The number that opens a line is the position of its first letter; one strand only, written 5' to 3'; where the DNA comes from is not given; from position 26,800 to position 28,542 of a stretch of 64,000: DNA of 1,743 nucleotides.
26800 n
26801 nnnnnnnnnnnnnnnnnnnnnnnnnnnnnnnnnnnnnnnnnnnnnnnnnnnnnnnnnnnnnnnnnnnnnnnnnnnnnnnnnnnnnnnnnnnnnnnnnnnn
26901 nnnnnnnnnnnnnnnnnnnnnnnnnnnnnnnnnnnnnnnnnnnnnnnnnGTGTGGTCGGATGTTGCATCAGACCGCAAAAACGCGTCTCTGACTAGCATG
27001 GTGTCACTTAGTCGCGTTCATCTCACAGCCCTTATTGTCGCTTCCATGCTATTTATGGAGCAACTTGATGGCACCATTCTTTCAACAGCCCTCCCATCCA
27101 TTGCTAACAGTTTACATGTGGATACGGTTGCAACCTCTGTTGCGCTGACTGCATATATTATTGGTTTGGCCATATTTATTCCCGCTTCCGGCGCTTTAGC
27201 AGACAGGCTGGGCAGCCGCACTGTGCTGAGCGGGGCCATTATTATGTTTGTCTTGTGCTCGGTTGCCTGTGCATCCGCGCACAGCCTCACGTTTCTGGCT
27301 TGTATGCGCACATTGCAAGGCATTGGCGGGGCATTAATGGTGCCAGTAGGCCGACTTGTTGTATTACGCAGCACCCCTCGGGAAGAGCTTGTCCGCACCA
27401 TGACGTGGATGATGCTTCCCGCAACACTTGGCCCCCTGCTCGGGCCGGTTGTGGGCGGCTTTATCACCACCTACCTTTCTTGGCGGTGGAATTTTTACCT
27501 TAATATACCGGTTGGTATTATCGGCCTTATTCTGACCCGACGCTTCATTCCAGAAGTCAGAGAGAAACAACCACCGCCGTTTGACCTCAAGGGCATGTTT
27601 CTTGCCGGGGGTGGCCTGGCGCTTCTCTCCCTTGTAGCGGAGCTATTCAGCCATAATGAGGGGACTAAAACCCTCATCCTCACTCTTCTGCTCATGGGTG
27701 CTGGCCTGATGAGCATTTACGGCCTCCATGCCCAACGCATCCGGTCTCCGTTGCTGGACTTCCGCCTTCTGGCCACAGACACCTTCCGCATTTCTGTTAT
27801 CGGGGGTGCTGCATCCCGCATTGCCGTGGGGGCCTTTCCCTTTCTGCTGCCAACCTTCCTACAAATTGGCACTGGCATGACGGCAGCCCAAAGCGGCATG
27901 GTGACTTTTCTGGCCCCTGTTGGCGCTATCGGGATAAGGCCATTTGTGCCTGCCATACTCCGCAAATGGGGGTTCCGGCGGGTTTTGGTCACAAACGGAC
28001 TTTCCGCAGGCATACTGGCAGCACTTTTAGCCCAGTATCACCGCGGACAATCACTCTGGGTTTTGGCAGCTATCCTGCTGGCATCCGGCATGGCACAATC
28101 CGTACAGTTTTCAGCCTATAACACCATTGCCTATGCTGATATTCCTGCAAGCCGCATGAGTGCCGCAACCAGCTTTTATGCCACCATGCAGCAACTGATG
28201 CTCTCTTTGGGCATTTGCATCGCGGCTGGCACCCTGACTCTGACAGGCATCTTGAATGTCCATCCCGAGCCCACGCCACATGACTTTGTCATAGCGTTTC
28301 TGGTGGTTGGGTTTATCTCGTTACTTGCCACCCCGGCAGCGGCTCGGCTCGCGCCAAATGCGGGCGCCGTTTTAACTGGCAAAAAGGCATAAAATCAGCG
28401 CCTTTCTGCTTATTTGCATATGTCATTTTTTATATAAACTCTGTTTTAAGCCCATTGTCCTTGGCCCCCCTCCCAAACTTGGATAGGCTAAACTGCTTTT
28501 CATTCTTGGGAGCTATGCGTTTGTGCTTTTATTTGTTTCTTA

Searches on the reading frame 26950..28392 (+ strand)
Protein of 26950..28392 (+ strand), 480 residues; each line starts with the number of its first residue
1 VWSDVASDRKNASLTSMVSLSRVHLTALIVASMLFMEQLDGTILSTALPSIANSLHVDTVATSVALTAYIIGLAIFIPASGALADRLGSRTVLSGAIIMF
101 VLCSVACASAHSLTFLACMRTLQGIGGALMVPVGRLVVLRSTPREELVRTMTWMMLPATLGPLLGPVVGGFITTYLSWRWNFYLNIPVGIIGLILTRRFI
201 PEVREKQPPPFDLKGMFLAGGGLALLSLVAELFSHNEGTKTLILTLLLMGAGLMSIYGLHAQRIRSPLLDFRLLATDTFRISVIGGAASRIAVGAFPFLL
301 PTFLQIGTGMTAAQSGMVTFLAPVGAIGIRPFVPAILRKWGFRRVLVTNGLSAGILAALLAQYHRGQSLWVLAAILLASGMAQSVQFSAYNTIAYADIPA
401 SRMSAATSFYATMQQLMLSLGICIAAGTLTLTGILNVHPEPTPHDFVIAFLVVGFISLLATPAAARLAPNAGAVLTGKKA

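Call 5: search_protein_families(library=ncbifam, proteins=[window:26950-28392:+])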
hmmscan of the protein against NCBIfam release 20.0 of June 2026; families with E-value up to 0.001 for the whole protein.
window:26950-28392:+ (480 aa): 65 families (the best 25 are shown)
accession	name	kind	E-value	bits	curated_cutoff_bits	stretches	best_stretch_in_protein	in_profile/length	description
NF007799.0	PRK10504.1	subfamily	6.7e-90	302.2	426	1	24-463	9-447/471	multidrug transporter subunit MdtD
TIGR00711.1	efflux_EmrB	subfamily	8.7e-59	199.5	230.2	1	27-430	6-409/485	DHA2 family efflux MFS transporter permease subunit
NF012169.0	qepA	equivalog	6.1e-33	114.2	1075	1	3-425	6-418/511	fluoroquinolone efflux MFS transporter QepA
NF000391.1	EmrB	exception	2.1e-31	109.2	925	1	26-427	12-416/501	multidrug efflux MFS transporter permease subunit EmrB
NF040895.2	MFS_effux_SdrM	equivalog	7.2e-30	104.4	550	1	26-431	9-406/441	multidrug efflux MFS transporter SdrM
TIGR00710.1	efflux_Bcr_CflA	subfamily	1.8e-28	100.1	200.9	1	26-206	6-186/385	Bcr/CflA family efflux MFS transporter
NF000009.1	tet_MFS_Tcr3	exception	2.4e-28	99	1000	1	25-416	33-429/512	tetracycline efflux MFS transporter Tcr3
NF008314.0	PRK11102.1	equivalog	1.3e-27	97.1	303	1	43-207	28-192/396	Bcr/CflA family multidrug efflux MFS transporter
NF011571.1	PRK14995.1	subfamily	1.8e-26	92.9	701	1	25-426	6-408/493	SmvA family efflux MFS transporter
NF012180.1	tet_MFS_43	exception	3.2e-25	89.1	999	1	19-429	15-426/484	tetracycline efflux MFS transporter Tet(43)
NF000089.1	qac_MFS_AB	exception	5.7e-25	88.1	900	1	20-424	13-420/514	QacA/B family quaternary ammonium compound efflux MFS transporter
NF033896.2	MFS_LfrA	equivalog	2.6e-23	82.4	825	1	23-422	20-417/504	efflux MFS transporter LfrA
TIGR00880.1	2_A_01_02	superfamily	8.1e-23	81.1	131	1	65-202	3-140/141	multidrug resistance protein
NF000095.1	tet_MFS_OtrB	exception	1.7e-22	79.7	999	1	28-424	31-432/563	oxytetracycline resistance efflux MFS transporter OtrB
TIGR00893.1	2A0114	subfamily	5.4e-20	71.7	395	1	39-206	8-175/399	D-galactonate transporter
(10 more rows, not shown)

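Call 6: search_protein_families(library=pfam, proteins=[window:26950-28392:+])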
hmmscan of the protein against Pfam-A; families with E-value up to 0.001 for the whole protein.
window:26950-28392:+ (480 aa): 1 family
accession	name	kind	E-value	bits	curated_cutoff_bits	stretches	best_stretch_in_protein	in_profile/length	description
PF07690.21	MFS_1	-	4.7e-52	177.5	33.4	1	31-421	2-346/347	Major Facilitator Superfamily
